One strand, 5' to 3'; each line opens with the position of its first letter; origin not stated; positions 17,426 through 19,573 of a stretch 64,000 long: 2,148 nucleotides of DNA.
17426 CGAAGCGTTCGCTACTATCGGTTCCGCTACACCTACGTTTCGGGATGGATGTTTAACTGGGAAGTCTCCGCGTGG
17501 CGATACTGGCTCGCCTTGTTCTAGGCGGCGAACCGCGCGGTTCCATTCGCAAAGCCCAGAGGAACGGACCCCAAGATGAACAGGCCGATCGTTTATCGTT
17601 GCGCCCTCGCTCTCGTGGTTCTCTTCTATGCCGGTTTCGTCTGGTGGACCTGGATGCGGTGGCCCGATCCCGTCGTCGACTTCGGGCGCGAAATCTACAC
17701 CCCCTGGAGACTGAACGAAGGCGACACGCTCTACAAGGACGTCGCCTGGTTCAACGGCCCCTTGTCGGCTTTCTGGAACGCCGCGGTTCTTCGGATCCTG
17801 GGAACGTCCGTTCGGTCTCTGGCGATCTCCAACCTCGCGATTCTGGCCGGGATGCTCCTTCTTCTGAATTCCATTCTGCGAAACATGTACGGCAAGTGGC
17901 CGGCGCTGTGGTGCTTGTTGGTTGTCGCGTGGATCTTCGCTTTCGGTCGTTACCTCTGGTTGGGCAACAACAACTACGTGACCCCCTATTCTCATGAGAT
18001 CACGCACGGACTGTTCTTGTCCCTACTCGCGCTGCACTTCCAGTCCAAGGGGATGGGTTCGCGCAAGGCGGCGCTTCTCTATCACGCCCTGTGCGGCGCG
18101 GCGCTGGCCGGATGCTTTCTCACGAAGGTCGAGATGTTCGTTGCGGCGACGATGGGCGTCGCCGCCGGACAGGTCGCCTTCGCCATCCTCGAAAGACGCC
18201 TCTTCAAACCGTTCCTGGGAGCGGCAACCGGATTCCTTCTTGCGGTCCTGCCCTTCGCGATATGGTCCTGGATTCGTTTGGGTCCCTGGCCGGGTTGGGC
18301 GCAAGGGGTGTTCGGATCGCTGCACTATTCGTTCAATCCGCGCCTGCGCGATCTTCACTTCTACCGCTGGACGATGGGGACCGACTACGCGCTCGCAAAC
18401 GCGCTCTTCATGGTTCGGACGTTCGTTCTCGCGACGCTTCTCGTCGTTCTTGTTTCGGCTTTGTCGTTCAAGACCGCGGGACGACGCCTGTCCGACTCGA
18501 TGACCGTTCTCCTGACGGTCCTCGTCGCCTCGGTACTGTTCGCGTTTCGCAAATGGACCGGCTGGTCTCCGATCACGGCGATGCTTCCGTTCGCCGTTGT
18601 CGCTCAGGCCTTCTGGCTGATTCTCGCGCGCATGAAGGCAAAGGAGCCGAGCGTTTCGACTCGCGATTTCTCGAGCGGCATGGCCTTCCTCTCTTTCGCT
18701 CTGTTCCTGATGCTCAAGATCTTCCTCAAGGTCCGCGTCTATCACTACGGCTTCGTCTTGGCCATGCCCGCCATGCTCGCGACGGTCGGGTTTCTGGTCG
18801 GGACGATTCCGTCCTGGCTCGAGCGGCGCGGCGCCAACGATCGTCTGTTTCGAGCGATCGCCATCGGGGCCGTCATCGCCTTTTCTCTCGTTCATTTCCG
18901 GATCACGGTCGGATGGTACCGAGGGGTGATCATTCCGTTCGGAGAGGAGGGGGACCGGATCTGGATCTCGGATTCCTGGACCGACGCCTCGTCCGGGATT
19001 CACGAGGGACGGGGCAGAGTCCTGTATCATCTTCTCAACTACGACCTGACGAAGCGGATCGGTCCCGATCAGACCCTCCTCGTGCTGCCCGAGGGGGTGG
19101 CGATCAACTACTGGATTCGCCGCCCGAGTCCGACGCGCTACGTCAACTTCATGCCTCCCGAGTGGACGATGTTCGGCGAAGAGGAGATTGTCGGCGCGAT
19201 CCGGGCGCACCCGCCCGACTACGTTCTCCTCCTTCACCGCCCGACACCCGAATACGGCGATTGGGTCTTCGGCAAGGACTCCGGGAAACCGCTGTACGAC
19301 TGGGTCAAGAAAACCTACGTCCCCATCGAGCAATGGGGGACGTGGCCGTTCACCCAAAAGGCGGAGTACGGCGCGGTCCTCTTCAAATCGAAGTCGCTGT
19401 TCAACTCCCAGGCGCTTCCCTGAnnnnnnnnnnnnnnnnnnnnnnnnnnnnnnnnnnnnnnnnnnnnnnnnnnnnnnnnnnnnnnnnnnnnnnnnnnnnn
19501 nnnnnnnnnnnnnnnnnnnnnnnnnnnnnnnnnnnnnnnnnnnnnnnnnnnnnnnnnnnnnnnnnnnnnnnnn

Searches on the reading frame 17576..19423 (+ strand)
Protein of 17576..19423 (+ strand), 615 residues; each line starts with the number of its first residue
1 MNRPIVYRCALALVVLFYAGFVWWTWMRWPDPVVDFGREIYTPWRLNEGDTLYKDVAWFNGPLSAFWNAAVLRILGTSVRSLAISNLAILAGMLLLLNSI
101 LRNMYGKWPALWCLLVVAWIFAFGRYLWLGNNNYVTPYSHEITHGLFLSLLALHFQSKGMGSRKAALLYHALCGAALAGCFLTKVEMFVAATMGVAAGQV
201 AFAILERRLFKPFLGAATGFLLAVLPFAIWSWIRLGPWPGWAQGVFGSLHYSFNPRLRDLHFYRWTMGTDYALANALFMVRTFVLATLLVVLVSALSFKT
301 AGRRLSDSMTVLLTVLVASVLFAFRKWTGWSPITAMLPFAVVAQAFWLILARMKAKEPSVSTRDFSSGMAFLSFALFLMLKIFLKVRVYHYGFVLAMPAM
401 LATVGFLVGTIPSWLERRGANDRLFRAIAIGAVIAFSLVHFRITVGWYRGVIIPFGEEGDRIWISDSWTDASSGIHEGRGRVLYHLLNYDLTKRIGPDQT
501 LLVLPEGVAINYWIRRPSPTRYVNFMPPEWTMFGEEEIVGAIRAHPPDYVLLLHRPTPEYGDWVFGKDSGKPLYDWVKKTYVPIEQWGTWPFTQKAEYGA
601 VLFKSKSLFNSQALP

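Call 44: search_protein_families(library=pfam, proteins=[window:17576-19423:+], max_evalue=0.00001)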
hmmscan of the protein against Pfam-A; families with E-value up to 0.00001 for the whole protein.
window:17576-19423:+ (615 aa): 0 families

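Call 63: search_protein_families(library=pfam, proteins=[window:17576-19423:+], max_evalue=0.01)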
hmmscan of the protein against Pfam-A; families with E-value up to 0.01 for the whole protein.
window:17576-19423:+ (615 aa): 1 family
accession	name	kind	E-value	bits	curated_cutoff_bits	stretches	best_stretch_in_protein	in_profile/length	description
PF13231.12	PMT_2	-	0.0055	17.4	26.1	1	62-230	4-160/160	Dolichyl-phosphate-mannose-protein mannosyltransferase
